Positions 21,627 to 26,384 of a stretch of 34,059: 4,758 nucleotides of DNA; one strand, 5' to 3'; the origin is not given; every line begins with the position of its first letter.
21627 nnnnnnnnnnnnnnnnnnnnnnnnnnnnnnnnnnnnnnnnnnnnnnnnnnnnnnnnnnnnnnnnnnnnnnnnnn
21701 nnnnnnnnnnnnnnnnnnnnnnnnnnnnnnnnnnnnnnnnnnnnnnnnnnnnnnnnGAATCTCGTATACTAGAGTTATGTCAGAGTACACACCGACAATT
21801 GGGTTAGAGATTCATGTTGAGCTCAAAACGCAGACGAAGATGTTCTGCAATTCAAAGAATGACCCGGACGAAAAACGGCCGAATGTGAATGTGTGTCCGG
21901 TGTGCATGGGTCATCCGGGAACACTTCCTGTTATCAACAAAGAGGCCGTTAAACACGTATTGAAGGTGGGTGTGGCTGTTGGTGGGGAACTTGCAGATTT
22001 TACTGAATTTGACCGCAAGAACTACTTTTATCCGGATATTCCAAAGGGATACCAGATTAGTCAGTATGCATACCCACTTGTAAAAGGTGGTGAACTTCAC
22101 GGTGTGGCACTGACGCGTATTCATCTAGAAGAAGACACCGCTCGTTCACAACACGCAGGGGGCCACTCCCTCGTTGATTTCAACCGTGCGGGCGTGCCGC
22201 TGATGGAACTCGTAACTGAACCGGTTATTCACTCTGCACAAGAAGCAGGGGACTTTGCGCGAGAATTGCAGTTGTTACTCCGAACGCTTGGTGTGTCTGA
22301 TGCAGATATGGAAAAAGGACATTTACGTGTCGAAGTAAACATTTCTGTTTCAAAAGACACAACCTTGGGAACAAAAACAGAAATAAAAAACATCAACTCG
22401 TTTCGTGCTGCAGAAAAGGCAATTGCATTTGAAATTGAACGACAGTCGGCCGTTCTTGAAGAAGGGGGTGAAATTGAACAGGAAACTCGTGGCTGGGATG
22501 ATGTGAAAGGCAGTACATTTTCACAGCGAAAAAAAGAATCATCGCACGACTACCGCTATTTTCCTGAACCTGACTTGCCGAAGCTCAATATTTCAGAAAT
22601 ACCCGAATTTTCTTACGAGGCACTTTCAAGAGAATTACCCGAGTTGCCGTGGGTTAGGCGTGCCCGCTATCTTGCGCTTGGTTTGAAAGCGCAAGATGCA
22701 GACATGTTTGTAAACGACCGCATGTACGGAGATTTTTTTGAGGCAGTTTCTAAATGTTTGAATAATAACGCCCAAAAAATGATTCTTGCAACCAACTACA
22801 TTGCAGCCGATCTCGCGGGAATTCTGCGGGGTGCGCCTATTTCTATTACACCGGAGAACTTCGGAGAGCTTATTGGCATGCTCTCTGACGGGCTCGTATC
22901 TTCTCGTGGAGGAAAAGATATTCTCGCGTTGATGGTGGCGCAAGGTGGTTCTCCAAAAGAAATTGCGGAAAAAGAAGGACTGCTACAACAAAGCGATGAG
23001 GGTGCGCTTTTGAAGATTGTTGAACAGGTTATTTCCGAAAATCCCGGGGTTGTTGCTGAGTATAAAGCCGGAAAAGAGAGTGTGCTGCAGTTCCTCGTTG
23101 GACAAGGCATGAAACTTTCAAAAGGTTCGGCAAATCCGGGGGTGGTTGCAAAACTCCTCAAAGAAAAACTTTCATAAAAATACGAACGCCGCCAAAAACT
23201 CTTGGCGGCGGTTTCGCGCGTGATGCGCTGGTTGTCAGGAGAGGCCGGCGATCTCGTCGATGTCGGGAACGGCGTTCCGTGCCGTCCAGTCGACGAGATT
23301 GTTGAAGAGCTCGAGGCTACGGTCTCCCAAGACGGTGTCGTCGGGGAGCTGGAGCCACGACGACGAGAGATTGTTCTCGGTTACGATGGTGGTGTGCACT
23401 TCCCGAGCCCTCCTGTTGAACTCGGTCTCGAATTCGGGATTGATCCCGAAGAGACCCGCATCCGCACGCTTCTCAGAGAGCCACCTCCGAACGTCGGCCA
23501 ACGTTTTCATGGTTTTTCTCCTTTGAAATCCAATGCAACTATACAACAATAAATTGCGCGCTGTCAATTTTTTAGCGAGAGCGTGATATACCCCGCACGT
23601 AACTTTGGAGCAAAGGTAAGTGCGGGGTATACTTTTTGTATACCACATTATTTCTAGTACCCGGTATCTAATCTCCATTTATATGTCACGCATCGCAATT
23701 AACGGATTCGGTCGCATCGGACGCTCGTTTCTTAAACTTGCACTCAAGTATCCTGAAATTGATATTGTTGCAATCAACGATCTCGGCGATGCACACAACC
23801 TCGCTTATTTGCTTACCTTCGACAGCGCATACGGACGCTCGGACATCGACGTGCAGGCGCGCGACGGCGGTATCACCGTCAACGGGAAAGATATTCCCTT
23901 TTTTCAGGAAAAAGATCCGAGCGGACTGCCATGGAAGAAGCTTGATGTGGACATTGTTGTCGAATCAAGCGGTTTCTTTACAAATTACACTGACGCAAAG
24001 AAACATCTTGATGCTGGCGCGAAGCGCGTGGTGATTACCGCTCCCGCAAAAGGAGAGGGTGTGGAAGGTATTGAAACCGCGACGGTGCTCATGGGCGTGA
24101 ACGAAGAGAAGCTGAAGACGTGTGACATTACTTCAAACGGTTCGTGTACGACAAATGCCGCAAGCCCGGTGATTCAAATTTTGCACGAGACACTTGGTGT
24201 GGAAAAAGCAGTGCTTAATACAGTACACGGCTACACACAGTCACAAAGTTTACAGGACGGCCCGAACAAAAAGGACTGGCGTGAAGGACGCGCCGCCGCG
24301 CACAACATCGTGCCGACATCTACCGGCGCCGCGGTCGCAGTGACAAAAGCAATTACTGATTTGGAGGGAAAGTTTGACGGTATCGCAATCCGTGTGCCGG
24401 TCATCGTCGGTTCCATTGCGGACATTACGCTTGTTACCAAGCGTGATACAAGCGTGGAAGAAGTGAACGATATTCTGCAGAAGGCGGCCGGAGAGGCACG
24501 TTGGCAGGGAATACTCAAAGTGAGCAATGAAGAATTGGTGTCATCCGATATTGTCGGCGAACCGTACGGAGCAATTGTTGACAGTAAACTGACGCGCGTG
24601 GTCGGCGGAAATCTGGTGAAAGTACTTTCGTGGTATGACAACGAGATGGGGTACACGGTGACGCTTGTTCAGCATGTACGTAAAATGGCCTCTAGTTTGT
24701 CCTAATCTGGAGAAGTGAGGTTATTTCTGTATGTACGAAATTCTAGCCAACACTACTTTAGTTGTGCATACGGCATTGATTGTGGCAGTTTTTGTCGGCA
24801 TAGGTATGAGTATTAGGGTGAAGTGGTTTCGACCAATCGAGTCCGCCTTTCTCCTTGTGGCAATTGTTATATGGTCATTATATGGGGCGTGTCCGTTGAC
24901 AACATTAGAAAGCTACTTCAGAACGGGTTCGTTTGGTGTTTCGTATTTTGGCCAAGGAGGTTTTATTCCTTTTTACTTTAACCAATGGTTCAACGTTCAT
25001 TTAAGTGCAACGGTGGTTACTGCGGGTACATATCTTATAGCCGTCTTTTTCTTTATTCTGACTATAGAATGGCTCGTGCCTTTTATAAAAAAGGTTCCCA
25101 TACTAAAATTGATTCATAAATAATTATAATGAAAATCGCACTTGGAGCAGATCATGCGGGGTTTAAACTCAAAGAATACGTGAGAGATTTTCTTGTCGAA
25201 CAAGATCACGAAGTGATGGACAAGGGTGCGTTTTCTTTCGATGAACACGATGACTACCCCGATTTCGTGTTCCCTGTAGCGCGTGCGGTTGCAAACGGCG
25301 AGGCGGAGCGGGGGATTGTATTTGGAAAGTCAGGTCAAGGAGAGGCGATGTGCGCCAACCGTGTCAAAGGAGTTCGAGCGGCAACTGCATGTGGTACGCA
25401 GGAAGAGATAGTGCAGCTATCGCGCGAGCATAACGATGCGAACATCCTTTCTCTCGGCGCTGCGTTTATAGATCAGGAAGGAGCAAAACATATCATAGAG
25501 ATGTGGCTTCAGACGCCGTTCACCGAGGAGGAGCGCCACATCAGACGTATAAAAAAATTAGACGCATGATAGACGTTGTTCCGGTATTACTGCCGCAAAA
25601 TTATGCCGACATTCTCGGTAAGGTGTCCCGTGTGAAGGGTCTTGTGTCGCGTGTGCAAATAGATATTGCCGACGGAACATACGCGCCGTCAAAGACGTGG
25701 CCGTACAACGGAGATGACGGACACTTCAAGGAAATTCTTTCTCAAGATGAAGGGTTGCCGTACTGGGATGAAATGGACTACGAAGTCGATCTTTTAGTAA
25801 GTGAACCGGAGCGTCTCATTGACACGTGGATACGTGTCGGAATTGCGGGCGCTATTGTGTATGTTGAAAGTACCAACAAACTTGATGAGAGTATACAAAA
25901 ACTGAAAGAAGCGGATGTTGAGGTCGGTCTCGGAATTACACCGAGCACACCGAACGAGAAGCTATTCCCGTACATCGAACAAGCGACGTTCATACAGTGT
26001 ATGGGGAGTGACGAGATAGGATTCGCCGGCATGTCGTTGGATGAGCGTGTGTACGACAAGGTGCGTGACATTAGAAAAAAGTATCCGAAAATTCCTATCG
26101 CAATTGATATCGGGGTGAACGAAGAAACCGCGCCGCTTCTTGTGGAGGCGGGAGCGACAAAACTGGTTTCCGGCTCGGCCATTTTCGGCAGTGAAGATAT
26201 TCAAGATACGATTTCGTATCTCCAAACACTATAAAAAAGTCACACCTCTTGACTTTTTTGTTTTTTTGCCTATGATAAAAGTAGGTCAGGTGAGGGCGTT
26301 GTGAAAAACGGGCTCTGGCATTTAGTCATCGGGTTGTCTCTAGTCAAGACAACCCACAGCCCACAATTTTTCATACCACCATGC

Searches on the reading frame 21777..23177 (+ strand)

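Call 5: search_protein_families(library=pfam, proteins=[window:21777-23177:+], max_evalue=0.001)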
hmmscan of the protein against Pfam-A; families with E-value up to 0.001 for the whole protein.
window:21777-23177:+ (466 aa): 2 families
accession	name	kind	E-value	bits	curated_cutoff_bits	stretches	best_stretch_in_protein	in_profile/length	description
PF02934.20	GatB_N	-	9.6e-106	353.4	23.4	1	7-274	2-273/277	GatB/GatE catalytic domain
PF02637.23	GatB_Yqey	-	6.4e-37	127.1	27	1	319-465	1-148/148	GatB domain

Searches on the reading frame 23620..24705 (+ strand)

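Call 5: search_protein_families(library=pfam, proteins=[window:23620-24705:+], max_evalue=0.001)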
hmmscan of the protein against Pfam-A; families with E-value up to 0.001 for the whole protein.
window:23620-24705:+ (361 aa): 2 families
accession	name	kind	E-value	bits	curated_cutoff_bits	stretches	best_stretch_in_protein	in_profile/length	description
PF02800.25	Gp_dh_C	-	1.6e-53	181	24.4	1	183-339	3-158/158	Glyceraldehyde 3-phosphate dehydrogenase, C-terminal domain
PF00044.30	Gp_dh_N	-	3.5e-35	120.8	31.7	1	24-122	2-100/101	Glyceraldehyde 3-phosphate dehydrogenase, NAD binding domain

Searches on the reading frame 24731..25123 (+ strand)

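Call 6: search_protein_families(library=pfam, proteins=[window:24731-25123:+], max_evalue=0.001)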
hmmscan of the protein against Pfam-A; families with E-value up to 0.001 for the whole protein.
window:24731-25123:+ (130 aa): 1 family
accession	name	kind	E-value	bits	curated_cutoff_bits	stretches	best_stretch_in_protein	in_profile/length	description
PF10861.13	DUF2784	-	1.9e-11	44.4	29.7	1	4-108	2-104/109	Protein of Unknown function (DUF2784)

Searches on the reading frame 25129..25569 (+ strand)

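Call 6: search_protein_families(library=pfam, proteins=[window:25129-25569:+], max_evalue=0.001)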
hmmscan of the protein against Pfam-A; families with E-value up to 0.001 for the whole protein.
window:25129-25569:+ (146 aa): 1 family
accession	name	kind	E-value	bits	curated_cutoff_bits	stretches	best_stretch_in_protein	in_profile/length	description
PF02502.23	LacAB_rpiB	-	4.2e-47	160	24.7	1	3-144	1-138/138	Ribose/Galactose Isomerase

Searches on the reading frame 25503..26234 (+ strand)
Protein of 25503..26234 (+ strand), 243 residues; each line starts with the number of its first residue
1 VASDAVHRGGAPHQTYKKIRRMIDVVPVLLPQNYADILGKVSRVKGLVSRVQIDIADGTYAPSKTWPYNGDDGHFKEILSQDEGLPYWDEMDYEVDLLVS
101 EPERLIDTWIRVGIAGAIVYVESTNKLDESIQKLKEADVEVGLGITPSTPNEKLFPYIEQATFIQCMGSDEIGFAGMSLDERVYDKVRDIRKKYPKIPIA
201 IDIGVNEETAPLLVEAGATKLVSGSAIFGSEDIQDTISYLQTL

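Call 6: search_protein_families(library=pfam, proteins=[window:25503-26234:+], max_evalue=0.001)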
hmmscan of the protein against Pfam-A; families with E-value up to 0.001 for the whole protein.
window:25503-26234:+ (243 aa): 2 families
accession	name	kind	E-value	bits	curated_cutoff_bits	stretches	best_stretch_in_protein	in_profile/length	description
PF00834.25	Ribul_P_3_epim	-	2.1e-22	79.9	21.1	1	25-228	2-198/198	Ribulose-phosphate 3 epimerase family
PF00290.26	Trp_syntA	-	3.2e-05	23.4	27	1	97-228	99-230/259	Tryptophan synthase alpha chain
